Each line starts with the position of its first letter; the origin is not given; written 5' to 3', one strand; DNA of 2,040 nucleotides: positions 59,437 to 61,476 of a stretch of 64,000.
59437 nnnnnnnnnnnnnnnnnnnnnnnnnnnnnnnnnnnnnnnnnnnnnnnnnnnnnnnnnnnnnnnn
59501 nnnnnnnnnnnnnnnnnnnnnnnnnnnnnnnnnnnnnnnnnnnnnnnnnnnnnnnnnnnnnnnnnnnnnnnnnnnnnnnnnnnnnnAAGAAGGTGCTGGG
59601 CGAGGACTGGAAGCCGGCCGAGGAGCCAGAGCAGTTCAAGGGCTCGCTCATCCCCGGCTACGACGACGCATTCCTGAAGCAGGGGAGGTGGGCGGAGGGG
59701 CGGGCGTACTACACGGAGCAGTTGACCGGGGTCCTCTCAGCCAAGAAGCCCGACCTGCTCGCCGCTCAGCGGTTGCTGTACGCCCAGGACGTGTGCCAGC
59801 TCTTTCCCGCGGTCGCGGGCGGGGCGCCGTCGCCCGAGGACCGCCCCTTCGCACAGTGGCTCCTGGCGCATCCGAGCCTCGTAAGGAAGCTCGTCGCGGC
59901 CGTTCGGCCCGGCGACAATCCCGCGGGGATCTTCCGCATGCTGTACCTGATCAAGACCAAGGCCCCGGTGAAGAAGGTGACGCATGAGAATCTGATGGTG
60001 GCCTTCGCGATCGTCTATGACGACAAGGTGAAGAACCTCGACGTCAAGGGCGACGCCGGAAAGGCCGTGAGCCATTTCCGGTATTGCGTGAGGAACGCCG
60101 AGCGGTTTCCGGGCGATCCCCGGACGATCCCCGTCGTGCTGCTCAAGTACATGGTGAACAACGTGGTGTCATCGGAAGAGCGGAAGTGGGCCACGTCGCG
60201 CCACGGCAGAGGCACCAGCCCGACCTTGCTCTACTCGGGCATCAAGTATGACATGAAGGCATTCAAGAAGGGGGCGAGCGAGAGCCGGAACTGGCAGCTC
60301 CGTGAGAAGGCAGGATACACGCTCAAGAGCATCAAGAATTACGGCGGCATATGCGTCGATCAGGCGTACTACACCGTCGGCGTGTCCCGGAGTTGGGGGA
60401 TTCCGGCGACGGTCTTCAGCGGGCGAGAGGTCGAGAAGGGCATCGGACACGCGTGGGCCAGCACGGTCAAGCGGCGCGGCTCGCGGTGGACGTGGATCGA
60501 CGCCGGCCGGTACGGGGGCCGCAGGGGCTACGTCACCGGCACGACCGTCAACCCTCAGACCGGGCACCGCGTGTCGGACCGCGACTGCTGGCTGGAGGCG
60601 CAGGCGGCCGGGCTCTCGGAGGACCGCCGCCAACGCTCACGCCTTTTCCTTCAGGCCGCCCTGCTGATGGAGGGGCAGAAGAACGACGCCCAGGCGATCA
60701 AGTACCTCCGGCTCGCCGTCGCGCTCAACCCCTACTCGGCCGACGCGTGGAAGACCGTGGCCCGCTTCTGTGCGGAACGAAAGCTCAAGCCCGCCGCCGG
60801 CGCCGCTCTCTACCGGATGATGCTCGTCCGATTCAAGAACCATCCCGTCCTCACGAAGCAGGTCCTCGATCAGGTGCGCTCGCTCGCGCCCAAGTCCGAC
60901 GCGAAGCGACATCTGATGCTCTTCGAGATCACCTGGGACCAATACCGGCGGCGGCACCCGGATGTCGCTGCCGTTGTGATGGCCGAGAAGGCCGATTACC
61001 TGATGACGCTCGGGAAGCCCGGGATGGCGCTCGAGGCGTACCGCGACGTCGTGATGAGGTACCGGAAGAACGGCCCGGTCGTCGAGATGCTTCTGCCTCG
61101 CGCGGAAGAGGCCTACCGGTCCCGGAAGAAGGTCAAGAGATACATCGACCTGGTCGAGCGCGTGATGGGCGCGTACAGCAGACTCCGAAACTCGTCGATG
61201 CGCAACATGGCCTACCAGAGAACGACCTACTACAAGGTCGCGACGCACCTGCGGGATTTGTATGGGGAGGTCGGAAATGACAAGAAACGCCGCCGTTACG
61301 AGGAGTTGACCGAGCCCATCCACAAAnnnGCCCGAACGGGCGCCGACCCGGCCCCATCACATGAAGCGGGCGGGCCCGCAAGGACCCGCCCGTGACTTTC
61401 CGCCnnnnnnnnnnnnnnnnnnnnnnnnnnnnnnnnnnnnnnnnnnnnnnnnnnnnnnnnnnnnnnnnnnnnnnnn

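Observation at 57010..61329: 1440-aa predicted pseudokinase - TM - helical repeat - transglutaminase-like fusion with an internal 60-bp tandem duplication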

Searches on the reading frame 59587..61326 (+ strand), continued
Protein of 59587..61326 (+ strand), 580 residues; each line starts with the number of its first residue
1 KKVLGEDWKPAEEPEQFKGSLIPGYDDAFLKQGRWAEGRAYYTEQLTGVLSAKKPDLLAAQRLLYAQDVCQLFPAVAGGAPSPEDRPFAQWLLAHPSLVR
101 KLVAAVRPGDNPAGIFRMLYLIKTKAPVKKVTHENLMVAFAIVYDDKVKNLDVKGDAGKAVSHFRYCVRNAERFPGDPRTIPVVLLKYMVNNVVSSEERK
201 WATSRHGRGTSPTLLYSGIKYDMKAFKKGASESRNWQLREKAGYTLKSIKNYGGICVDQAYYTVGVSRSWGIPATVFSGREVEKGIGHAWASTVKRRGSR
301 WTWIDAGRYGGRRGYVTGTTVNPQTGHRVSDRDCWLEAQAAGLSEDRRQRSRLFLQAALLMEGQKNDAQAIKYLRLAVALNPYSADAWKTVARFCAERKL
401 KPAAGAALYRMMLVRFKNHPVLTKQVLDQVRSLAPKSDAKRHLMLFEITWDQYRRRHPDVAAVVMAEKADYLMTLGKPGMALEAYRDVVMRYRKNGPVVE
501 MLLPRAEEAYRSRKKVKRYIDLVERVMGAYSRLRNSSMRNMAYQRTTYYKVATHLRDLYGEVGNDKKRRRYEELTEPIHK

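Call 43: search_protein_families(library=pfam, proteins=[P0201, P0217, P0224, P0255, P0257, P0222, P0202, P0139, P0140, P0231], max_evalue=0.01)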
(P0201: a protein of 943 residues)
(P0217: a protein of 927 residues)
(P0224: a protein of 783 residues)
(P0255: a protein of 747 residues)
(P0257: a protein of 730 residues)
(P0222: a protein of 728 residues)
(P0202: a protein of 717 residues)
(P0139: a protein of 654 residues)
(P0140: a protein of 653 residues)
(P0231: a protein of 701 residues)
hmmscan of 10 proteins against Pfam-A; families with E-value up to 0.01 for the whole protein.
P0201 (943 aa): 1 family
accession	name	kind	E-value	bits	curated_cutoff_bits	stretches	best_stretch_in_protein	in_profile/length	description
PF01841.26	Transglut_core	-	0.00042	21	23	1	621-691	28-100/108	Transglutaminase-like superfamily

P0217 (927 aa): 1 family
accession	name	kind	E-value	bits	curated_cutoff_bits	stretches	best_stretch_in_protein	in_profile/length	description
PF01841.26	Transglut_core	-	0.001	19.8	23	1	631-679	48-103/108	Transglutaminase-like superfamily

P0224 (783 aa): 0 families

P0255 (747 aa): 2 families
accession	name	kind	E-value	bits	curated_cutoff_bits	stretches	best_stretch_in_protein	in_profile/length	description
PF13428.12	TPR_14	-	9.8e-05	23.1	23.5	1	523-563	4-44/44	Tetratricopeptide repeat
PF01841.26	Transglut_core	-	0.00092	19.9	23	1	406-461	36-95/108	Transglutaminase-like superfamily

P0257 (730 aa): 4 families
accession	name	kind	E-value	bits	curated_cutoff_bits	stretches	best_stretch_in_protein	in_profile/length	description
PF01841.26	Transglut_core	-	0.00089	20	23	1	388-453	29-95/108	Transglutaminase-like superfamily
PF13424.12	TPR_12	-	0.0016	19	30.1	0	507-558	2-54/77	Tetratricopeptide repeat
PF03983.18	SHD1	-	0.0023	18.1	23.7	1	99-150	8-60/67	SLA1 homology domain 1, SHD1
PF17874.7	TPR_MalT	-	0.004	16.9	45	0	506-647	159-308/336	MalT-like TPR region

P0222 (728 aa): 1 family
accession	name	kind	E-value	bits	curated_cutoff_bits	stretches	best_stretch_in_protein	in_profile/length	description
PF01841.26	Transglut_core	-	0.0045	17.7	23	0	391-466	27-103/108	Transglutaminase-like superfamily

P0202 (717 aa): 1 family
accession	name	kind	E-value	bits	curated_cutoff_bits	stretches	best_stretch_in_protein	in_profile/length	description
PF01841.26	Transglut_core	-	0.0016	19.2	23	1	375-459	11-104/108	Transglutaminase-like superfamily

P0139 (654 aa): 1 family
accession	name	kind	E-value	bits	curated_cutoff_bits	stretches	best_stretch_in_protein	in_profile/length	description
PF13428.12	TPR_14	-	0.00083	20.3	23.5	0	450-488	4-42/44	Tetratricopeptide repeat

P0140 (653 aa): 0 families

P0231 (701 aa): 1 family
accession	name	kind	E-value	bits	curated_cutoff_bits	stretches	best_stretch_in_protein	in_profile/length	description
PF01841.26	Transglut_core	-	0.00053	20.7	23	1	374-440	33-103/108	Transglutaminase-like superfamily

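Call 72: list_cluster_members(proteins=[P0126, P0129, P0138, P0130, P0131, P0139, P0140, P0141, P0143, P0128])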
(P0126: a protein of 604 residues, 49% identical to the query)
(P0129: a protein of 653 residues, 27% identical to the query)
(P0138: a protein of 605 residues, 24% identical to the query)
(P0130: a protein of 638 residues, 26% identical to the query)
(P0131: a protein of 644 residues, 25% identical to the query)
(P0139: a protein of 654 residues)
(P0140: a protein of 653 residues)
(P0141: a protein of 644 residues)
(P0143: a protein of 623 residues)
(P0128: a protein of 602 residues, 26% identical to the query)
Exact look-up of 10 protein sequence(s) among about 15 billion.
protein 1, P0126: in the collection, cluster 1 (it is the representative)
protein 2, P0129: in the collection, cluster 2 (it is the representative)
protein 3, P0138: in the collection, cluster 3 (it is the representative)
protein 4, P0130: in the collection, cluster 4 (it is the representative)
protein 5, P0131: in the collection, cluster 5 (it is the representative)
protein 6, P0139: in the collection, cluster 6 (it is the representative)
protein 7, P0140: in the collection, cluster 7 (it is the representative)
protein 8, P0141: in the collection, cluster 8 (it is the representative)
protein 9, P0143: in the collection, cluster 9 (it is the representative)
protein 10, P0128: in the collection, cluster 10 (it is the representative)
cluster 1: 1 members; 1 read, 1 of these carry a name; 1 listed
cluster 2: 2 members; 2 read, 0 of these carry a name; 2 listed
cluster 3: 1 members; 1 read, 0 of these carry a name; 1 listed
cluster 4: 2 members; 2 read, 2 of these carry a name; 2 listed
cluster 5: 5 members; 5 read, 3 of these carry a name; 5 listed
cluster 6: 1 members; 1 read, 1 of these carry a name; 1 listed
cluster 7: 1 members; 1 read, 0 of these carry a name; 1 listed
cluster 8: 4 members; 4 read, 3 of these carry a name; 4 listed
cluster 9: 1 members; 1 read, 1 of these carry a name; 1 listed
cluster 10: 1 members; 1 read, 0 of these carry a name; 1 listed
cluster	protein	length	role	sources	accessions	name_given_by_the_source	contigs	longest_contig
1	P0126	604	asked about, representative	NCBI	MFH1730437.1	MAG: hypothetical protein ABIF82_02160 [Planctomycetota bacterium]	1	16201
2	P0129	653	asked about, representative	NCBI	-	-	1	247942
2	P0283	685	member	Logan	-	-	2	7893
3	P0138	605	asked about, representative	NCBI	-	-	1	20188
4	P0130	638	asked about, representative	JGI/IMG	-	tetratricopeptide (TPR) repeat protein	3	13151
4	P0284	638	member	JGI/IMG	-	tetratricopeptide (TPR) repeat protein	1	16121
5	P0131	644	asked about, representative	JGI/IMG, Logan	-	hypothetical protein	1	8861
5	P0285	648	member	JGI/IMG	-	tetratricopeptide (TPR) repeat protein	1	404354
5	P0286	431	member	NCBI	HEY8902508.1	MAG TPA: hypothetical protein VIM48_02300, partial [Chthoniobacterales bacterium]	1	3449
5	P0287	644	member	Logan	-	-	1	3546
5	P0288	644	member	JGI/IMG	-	-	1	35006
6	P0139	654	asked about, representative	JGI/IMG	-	tetratricopeptide (TPR) repeat protein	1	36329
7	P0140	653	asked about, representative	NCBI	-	-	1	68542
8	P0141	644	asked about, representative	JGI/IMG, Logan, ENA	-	hypothetical protein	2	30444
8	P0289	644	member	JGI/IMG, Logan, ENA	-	hypothetical protein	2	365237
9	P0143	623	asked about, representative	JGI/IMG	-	tetratricopeptide (TPR) repeat protein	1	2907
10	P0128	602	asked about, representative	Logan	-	-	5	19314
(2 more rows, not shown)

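Call 73: find_encoding_contigs(protein=P0129, flank=8000, max_places=2)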
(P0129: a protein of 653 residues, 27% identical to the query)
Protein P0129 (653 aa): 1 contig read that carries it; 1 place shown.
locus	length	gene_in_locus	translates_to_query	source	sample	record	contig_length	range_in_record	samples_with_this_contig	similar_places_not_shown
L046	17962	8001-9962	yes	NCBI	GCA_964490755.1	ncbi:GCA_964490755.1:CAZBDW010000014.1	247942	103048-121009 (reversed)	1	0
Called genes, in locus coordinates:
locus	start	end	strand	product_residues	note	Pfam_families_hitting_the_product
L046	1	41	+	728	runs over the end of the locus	-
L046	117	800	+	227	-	PF00072:Response_reg, PF00486:Trans_reg_C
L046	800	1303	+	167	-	PF00186:DHFR_1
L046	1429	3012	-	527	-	PF00106:adh_short, PF13561:adh_short_C2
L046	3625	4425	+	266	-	-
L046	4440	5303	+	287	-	-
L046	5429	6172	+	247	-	-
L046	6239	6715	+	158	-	PF01475:FUR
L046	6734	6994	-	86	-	-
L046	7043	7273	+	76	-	-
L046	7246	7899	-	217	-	PF13489:Methyltransf_23, PF07021:MetW, PF13847:Methyltransf_31, PF08241:Methyltransf_11, PF08242:Methyltransf_12, PF13649:Methyltransf_25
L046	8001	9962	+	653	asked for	-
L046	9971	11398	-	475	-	PF00364:Biotin_lipoyl, PF25997:BSH_YhbJ (weak), PF02817:E3_binding, PF00198:2-oxoacid_dh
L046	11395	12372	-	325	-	-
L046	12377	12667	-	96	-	PF13601:HTH_34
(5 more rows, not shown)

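Call 74: find_encoding_contigs(protein=P0141, flank=8000, max_places=2)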
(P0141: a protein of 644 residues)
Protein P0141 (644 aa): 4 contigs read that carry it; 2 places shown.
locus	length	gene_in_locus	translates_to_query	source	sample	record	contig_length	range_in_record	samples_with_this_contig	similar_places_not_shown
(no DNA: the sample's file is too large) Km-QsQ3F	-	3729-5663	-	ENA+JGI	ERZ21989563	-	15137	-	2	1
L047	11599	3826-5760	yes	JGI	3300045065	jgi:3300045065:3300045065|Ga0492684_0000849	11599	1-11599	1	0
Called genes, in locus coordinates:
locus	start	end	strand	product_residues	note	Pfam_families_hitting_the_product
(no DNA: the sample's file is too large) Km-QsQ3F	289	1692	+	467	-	PF10602:RPN7 (faint), PF12895:ANAPC3 (faint), PF13174:TPR_6 (faint), PF13432:TPR_16 (faint), PF23914:TPR_CcmH_CycH (faint), PF00515:TPR_1 (faint), PF07719:TPR_2 (faint), PF13181:TPR_8 (faint), +10 more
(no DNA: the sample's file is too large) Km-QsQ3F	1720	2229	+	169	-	-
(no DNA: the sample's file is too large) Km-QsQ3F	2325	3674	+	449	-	PF04966:OprB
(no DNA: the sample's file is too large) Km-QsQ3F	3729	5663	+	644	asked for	PF13428:TPR_14 (faint)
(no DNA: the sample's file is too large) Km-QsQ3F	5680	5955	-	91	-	-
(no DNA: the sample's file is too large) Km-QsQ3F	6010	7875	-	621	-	-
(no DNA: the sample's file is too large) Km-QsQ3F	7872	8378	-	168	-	PF04011:LemA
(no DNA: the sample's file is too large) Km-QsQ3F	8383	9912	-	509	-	PF00232:Glyco_hydro_1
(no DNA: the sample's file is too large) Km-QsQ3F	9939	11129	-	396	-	PF06925:MGDG_synth, PF04101:Glyco_tran_28_C, PF00534:Glycos_transf_1, PF13692:Glyco_trans_1_4 (weak)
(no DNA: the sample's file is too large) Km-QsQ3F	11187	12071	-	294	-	PF02790:COX2_TM, PF00116:COX2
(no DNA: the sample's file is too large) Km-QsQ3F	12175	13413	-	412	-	PF01555:N6_N4_Mtase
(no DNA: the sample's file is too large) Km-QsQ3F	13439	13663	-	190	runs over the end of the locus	PF05635:23S_rRNA_IVP (weak)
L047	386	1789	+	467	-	PF10602:RPN7 (faint), PF12895:ANAPC3 (faint), PF13174:TPR_6 (faint), PF13432:TPR_16 (faint), PF23914:TPR_CcmH_CycH (faint), PF00515:TPR_1 (faint), PF07719:TPR_2 (faint), PF13181:TPR_8 (faint), +10 more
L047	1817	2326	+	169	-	-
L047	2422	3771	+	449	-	PF04966:OprB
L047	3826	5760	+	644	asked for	PF13428:TPR_14 (faint)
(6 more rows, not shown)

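Call 75: find_encoding_contigs(protein=P0123, flank=8000, max_places=2)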
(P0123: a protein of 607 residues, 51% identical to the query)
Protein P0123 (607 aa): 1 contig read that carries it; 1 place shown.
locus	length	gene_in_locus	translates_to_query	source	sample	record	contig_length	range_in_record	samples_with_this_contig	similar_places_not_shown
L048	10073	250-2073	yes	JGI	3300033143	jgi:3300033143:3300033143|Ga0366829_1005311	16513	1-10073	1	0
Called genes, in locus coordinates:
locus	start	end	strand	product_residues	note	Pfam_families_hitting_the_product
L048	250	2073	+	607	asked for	PF13428:TPR_14 (faint)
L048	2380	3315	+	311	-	PF00892:EamA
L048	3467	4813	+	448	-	PF00919:UPF0004, PF04055:Radical_SAM, PF18693:TRAM_2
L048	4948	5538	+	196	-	PF01066:CDP-OH_P_transf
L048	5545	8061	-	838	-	PF00512:HisKA (faint), PF02743:dCache_1, PF00989:PAS, PF08448:PAS_4, PF13188:PAS_8 (weak), PF13426:PAS_9, PF02518:HATPase_c, PF00072:Response_reg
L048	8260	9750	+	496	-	PF00672:HAMP, PF07228:SpoIIE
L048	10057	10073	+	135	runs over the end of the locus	PF00107:ADH_zinc_N (weak)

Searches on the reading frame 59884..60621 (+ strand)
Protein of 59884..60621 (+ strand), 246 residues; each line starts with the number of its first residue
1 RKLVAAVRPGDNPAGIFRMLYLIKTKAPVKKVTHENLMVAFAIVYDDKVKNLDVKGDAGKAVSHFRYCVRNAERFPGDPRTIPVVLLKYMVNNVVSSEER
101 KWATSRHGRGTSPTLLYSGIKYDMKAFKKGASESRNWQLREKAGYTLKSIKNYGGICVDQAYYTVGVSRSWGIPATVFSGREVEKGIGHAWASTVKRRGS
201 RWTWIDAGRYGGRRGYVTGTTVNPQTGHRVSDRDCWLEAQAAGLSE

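Call 48: predict_structure(alignment_id=A3)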
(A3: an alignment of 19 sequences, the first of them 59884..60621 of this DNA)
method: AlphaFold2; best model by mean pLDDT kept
length: 246 residues; sequences in the alignment: 19
mean_pLDDT: 88.8   pTM: 0.89
mean pLDDT of the five models: 88.8, 87.6, 87.3, 87.0, 84.7
residues with pLDDT >= 90: 164; 70-90: 63; 50-70: 17; < 50: 2
segments of 3 or more residues with pLDDT < 50: none
pLDDT, mean of each block of 10 residues (from residue 1): 88 92 80 85 88 74 91 88 94 88 90 94 94 94 96 97 97 95 85 91 90 65 95 92 68
secondary structure, 60 per line:
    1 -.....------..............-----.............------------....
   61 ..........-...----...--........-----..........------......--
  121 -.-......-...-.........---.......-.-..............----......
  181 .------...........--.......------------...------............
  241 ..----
elements in order: H2-6 H13-26 H32-44 H57-70 H84-91 H97-106 H113-118 H124-129 H135-143 H147-153 H157-170 E175-181 E188-198 E201-207 E220-222 E229-231 H232-242

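Call 51: fold_search(model_id=the predicted structure, library=pdb)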
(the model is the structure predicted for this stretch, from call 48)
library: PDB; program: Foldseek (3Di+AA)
matches with E <= 10: 378; with E <= 0.001: 0
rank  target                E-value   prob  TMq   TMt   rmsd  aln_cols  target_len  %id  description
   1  3isr_A                1.4e-03  1.00  0.30  0.26   9.4       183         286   15  The Crystal Structure of a Putative Cysteine Protease from Cytophaga hutchinsonii to 1.9A (released 2009-09-08)
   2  9crn                  1.6e-03  0.98  0.29  0.22  10.6       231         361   13  Crystal structure of Streptococcus pyogenes TglA (released 2024-08-14)
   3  3isr_B                3.6e-03  1.00  0.35  0.30   6.6       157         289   16  The Crystal Structure of a Putative Cysteine Protease from Cytophaga hutchinsonii to 1.9A (released 2009-09-08)
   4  3isr_C                4.4e-03  1.00  0.32  0.28   7.4       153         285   17  The Crystal Structure of a Putative Cysteine Protease from Cytophaga hutchinsonii to 1.9A (released 2009-09-08)
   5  9y6s_8G               1.6e-02  0.63  0.23  0.10  18.8       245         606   13  96-nm repeat of the Leishmania tarentolae doublet microtubule (released 2025-12-17)
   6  4xz7_B                4.2e-02  0.84  0.28  0.20  13.6       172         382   16  Crystal structure of a TGase (released 2015-06-24)
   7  8rmy_D                4.4e-02  0.25  0.16  0.11  13.3       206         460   14  Transglutaminase 3 in complex with inhibitor Z-don and DH patient-derived Fab DH63-A02 (released 2025-03-12)
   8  8rmy_A                4.7e-02  0.25  0.16  0.10  14.1       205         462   15  Transglutaminase 3 in complex with inhibitor Z-don and DH patient-derived Fab DH63-A02 (released 2025-03-12)
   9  2e8g_A                4.7e-02  0.21  0.21  0.21  15.3       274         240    8  The structure of protein from P. horikoshii at 1.7 angstrom resolution (released 2008-01-22)
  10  8rmx_A                5.8e-02  0.66  0.17  0.09  12.2       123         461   15  Transglutaminase 3 in complex with DH patient-derived Fab DH63-A02 (released 2025-03-12)
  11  8oxx_A                6.1e-02  0.72  0.17  0.09  10.3       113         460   17  Transglutaminase 3 in complex with inhibitor Z-don and DH patient-derived Fab DH63-B02 (released 2023-10-18)
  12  8rmx_D                7.1e-02  0.18  0.16  0.09  14.7       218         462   14  Transglutaminase 3 in complex with DH patient-derived Fab DH63-A02 (released 2025-03-12)
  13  6kzb_A                8.8e-02  0.69  0.18  0.07   9.2       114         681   14  Transglutaminase2 complexed with calcium (released 2020-12-09)
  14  5mhm_A                9.3e-02  0.33  0.22  0.10  11.0       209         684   12  FXIIIa in complex with the inhibitor ZED1630 (released 2017-12-20)
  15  6a8p_C                9.8e-02  0.82  0.17  0.07   7.5       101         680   19  Transglutaminase 2 mutant G224V in complex with GTP (released 2018-09-26)
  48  4u65_E                3.1e-01  0.41  0.25  0.32  12.0       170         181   12  Structure of the periplasmic output domain of the Legionella pneumophila LapD ortholog CdgS9 in complex with Pseudomon (released 2014-08-13)
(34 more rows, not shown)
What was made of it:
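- On Transglutaminase-like superfamily (PF01841): Foldseek top hits are 3ISR (prob 1.0), 9CRN TglA, 4XZ7, TG2/TG3, FXIIIa, CPR-C4 and 6G49; E-values are weak (>=1.4e-3) (calls 48, 51)
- Closest known: TgpA of Pseudomonas aeruginosa. Same: 6G49 is among the Foldseek hits (call 51).
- Closest known: LapD-LapG system. Same: The LapD-LapG complex entry 4u65 appears among the fold hits (call 51).
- Closest known: Transglutaminase-like superfamily PF01841. Same: Best structural match (prob 1.0, call 51).
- Foldseek on the core returns 3ISR (prob 1.0), TglA, a microbial TGase, TG2/TG3, FXIIIa, CPR-C4, TgpA and the LapD-LapG complex entry (4u65) (call 51).
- Tried and rejected: Cutting out the core solved this (calls 48, 51).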
